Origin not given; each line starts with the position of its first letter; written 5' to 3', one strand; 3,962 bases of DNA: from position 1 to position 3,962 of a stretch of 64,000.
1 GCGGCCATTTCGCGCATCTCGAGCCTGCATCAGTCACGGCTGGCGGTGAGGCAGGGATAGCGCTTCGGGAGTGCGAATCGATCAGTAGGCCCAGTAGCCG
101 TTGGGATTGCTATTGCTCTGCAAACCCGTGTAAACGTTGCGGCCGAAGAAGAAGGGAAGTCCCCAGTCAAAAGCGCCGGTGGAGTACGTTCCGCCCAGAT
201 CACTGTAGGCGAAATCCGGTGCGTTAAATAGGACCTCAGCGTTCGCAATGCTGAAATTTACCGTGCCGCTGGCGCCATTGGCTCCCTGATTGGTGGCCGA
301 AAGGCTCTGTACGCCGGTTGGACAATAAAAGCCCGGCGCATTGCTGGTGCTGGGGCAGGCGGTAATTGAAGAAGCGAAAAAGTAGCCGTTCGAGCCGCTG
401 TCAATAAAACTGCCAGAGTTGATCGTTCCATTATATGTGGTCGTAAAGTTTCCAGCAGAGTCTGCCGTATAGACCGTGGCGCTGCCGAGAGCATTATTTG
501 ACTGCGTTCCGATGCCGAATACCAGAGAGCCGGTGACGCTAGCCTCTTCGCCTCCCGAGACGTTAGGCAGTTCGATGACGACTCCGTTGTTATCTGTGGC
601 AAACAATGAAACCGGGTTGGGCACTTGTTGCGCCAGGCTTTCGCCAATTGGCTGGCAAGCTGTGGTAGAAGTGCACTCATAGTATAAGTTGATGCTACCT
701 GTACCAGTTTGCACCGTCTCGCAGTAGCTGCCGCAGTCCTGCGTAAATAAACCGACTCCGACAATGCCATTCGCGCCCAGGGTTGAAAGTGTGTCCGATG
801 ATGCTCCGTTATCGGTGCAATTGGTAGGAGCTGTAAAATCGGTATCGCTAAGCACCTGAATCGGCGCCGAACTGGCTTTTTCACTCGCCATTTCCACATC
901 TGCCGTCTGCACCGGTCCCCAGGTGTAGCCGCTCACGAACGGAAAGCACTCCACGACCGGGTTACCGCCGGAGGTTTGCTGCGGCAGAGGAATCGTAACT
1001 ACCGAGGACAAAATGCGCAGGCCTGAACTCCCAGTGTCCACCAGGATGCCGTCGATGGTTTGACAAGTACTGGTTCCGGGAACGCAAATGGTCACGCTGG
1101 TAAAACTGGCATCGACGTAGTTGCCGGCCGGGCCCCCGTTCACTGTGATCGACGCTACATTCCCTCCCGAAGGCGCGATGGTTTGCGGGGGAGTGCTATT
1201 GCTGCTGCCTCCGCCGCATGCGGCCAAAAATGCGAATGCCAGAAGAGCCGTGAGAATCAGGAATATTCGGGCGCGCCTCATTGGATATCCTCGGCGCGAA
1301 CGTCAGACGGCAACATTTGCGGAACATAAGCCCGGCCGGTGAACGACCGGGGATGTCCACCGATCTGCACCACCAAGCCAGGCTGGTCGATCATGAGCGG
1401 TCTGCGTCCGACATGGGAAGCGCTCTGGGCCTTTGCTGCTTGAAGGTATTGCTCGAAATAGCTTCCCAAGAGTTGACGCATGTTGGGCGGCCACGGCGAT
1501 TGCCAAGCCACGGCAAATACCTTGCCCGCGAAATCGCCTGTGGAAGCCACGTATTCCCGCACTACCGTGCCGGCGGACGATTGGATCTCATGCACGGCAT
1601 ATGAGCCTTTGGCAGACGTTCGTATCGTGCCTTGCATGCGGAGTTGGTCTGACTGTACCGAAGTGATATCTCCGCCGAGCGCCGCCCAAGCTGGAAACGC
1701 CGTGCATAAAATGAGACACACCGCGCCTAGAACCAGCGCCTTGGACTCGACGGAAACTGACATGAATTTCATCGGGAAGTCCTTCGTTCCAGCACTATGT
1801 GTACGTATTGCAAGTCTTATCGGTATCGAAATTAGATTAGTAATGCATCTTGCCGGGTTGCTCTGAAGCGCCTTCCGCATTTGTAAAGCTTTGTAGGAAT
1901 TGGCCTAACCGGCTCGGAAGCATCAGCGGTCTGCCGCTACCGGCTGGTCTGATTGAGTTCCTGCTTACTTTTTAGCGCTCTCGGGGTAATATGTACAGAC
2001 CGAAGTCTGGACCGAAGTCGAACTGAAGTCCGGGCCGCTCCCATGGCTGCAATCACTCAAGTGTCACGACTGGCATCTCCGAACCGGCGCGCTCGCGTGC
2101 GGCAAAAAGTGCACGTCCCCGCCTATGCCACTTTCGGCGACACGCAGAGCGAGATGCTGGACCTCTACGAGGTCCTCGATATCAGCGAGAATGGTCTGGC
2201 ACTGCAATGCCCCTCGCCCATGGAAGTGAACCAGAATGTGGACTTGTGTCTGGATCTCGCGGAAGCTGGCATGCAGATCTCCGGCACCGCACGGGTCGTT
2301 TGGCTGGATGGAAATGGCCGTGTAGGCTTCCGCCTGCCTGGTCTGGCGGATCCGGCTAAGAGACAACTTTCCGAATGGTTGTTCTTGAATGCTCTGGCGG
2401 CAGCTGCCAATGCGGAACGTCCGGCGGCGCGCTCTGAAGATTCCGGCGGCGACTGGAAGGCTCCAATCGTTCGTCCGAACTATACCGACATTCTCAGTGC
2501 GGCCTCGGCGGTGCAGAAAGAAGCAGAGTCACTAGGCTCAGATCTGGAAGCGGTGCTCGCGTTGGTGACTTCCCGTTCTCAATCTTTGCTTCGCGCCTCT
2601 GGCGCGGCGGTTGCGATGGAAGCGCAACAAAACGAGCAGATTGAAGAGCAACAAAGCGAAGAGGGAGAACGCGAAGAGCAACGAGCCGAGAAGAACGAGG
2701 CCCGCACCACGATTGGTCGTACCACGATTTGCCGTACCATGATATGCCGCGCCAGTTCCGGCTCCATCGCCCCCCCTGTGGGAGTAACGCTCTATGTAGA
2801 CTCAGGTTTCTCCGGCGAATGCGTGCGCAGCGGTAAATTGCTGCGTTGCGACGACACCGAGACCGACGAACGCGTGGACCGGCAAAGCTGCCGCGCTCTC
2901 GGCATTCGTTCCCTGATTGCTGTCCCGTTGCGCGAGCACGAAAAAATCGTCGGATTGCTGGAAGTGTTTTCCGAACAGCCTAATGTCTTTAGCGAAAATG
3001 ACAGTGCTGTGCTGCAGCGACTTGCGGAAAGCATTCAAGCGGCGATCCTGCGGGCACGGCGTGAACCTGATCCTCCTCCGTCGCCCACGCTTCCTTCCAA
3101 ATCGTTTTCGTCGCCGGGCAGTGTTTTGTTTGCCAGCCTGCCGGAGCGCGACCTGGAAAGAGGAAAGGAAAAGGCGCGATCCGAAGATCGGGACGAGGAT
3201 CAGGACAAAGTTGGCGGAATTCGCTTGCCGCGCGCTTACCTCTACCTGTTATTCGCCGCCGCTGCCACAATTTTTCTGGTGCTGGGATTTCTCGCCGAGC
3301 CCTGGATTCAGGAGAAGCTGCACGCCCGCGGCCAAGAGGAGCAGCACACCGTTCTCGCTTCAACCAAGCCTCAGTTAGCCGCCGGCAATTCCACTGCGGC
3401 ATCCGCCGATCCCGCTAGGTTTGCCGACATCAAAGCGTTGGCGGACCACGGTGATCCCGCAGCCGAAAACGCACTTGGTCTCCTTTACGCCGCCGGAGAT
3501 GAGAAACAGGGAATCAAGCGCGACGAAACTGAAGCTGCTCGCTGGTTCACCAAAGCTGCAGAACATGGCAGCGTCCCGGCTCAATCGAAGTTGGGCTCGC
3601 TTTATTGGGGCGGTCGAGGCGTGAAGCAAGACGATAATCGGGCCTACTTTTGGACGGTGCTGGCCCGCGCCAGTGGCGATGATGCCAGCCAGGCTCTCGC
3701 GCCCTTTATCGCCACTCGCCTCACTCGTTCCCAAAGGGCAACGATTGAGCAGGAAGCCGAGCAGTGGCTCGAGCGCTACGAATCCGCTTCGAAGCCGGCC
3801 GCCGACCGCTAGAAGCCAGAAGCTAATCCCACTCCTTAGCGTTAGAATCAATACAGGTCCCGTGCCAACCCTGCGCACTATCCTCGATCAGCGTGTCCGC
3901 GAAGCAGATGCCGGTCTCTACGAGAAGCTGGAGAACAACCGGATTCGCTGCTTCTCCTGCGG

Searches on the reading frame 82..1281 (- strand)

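Call 65: search_protein_families(library=pfam, proteins=[window:82-1281:-], max_evalue=0.00001)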
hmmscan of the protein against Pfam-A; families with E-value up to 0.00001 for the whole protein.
window:82-1281:- (399 aa): 1 family
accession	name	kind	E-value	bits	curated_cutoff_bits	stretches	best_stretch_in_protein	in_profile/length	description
PF11925.13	DUF3443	-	4.3e-125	417.9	25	1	40-395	4-360/367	Protein of unknown function (DUF3443)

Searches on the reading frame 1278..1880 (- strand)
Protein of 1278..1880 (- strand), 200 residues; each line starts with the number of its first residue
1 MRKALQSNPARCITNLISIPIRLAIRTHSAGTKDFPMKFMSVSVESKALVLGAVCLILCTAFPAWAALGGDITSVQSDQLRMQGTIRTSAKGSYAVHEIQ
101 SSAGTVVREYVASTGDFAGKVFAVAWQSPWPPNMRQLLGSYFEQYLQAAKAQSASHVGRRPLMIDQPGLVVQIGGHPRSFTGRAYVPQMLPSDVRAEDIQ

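Call 65: search_protein_families(library=pfam, proteins=[window:1278-1880:-], max_evalue=0.00001)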
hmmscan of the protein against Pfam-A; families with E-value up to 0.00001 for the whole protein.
window:1278-1880:- (200 aa): 1 family
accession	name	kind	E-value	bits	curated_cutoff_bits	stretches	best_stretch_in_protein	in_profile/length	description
PF11005.13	DUF2844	-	2.6e-38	131.3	22.4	1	64-199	1-130/130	Protein of unknown function (DUF2844)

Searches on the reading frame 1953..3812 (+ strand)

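Call 65: search_protein_families(library=pfam, proteins=[window:1953-3812:+], max_evalue=0.00001)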
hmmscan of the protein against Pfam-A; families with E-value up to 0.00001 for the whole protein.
window:1953-3812:+ (619 aa): 4 families
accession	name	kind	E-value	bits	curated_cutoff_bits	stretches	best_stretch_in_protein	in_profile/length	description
PF13185.12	GAF_2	-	1.1e-15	58.5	28.6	1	197-365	3-135/136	GAF domain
PF08238.18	Sel1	-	2.4e-14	53.6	30.7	1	502-540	1-36/36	Sel1 repeat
PF01590.32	GAF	-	5.2e-13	50.1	22.4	1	197-365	1-133/133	GAF domain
PF07238.19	PilZ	-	6.7e-12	46.1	22.5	1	44-144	1-101/102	PilZ domain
